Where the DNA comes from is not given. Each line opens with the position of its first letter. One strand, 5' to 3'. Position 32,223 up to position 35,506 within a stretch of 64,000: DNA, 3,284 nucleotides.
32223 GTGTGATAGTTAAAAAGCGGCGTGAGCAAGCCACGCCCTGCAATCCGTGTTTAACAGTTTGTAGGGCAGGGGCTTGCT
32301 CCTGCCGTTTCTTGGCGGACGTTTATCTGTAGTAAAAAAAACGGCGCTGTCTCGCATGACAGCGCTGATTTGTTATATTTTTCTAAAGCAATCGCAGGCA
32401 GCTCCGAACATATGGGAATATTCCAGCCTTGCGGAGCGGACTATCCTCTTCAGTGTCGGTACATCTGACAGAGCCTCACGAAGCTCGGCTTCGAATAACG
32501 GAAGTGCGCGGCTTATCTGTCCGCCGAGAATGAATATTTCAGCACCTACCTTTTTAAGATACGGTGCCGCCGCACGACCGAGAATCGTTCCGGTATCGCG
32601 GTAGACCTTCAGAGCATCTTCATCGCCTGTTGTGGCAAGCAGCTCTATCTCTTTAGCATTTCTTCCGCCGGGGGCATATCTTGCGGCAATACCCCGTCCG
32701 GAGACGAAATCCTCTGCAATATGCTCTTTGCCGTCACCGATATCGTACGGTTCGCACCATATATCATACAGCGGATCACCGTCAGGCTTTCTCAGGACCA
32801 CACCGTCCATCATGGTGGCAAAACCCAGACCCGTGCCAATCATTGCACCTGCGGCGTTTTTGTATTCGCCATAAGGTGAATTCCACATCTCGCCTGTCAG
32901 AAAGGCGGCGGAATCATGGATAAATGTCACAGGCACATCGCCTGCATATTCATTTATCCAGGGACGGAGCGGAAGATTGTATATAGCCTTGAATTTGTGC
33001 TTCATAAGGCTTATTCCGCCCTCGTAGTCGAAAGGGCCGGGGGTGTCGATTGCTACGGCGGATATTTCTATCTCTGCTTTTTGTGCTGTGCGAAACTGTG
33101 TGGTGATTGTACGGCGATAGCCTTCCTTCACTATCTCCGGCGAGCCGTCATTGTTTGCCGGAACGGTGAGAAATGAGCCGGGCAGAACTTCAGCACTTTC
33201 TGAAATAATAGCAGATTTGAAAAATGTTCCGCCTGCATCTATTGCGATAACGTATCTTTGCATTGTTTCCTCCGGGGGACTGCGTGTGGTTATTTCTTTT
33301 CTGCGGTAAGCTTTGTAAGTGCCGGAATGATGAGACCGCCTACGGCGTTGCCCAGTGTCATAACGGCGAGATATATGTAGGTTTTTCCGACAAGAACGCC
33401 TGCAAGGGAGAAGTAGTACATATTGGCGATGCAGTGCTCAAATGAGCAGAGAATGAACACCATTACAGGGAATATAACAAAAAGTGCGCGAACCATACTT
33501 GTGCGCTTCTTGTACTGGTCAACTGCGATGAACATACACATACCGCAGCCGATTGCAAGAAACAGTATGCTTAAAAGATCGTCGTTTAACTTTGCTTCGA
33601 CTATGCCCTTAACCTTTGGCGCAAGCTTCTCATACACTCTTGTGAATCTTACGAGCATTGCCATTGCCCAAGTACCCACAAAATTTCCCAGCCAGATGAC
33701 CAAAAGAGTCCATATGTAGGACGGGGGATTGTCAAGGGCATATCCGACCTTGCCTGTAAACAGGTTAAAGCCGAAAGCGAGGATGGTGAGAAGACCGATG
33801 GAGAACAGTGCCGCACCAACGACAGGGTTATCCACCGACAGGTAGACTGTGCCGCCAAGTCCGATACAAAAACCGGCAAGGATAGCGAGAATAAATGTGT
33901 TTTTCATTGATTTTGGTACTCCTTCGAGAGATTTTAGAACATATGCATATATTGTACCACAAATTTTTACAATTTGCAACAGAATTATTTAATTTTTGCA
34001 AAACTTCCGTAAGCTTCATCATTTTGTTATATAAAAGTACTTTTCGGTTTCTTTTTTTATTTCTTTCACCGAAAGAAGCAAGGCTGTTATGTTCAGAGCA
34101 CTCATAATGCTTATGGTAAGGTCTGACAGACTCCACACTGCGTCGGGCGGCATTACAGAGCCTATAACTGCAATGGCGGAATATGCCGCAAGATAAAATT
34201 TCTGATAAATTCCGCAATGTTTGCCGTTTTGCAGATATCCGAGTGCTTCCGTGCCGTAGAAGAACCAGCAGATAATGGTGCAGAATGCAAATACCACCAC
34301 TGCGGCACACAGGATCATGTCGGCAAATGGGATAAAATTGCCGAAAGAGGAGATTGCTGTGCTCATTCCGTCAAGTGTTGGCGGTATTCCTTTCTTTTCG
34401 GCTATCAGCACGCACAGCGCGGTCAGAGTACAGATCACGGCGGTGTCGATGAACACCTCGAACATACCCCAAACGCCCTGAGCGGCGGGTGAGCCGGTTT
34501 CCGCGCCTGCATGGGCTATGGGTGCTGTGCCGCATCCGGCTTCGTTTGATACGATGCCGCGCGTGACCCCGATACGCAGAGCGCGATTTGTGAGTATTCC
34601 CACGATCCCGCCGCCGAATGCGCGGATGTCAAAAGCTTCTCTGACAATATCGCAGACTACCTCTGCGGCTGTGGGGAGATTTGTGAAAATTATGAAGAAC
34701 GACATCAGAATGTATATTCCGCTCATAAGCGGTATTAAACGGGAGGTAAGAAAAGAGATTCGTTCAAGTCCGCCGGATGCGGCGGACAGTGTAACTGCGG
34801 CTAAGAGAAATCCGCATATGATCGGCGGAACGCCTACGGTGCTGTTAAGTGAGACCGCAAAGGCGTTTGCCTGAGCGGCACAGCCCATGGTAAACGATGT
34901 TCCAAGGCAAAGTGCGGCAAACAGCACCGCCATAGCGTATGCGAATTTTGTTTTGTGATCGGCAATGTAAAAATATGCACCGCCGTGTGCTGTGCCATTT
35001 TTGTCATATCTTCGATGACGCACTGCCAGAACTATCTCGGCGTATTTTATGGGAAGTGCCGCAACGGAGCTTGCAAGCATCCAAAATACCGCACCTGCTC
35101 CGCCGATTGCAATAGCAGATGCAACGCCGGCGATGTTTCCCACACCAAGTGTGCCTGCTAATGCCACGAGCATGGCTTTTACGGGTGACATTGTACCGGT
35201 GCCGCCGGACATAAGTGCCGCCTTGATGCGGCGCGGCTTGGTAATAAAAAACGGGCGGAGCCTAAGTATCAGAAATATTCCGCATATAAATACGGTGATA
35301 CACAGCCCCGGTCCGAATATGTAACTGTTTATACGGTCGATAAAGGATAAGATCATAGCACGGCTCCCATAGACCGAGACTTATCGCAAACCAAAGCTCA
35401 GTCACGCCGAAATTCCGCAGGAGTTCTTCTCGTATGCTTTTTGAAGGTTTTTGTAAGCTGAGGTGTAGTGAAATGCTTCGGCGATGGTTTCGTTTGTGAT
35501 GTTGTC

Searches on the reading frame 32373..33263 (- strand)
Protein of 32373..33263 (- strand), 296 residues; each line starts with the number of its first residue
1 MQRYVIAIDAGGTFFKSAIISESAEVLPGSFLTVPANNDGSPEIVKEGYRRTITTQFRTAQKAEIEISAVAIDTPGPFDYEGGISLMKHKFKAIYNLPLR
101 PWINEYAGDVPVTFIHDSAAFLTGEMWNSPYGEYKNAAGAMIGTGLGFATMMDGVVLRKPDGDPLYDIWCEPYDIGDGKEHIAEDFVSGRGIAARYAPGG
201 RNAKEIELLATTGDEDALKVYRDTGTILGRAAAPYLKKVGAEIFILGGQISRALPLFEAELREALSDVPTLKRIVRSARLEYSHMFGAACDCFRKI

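Call 20: search_protein_families(library=pfam, proteins=[window:32373-33263:-])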
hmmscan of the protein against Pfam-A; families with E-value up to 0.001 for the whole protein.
window:32373-33263:- (296 aa): 1 family
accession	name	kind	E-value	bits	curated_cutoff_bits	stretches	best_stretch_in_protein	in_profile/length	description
PF00480.26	ROK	-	1.9e-19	70.8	22.9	2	6-157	2-145/294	ROK family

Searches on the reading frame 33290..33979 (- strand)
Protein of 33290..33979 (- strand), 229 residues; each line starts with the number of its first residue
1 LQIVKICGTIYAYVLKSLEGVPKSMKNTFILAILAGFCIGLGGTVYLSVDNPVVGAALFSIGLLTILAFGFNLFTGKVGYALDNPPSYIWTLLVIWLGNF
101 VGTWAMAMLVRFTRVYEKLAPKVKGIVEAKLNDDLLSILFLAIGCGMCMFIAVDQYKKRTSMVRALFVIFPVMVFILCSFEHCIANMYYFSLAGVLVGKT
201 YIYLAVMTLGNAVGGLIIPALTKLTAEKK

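Call 20: search_protein_families(library=pfam, proteins=[window:33290-33979:-])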
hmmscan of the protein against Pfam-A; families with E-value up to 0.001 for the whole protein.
window:33290-33979:- (229 aa): 1 family
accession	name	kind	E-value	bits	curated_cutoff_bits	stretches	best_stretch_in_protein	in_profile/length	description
PF01226.23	Form_Nir_trans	-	2.6e-35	122.4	34.6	1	22-222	15-237/240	Formate/nitrite transporter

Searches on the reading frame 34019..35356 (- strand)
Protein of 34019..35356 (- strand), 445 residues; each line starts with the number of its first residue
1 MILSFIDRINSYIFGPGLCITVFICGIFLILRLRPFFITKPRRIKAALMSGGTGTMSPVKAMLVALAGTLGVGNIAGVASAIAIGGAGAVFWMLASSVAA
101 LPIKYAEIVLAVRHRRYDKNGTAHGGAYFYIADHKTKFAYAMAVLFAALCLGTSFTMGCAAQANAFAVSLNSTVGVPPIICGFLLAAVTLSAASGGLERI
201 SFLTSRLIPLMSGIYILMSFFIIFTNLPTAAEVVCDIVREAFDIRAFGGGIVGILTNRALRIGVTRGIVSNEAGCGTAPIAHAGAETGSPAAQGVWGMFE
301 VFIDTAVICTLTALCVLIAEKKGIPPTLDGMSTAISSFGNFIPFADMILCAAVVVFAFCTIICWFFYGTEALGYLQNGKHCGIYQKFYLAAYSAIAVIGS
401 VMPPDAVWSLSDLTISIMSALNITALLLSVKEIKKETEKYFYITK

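Call 20: search_protein_families(library=pfam, proteins=[window:34019-35356:-])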
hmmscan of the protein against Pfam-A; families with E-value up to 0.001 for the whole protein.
window:34019-35356:- (445 aa): 1 family
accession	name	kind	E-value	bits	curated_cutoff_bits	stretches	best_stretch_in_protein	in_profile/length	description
PF01235.23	Na_Ala_symp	-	2e-93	314.2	24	1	53-441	10-380/392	Sodium:alanine symporter family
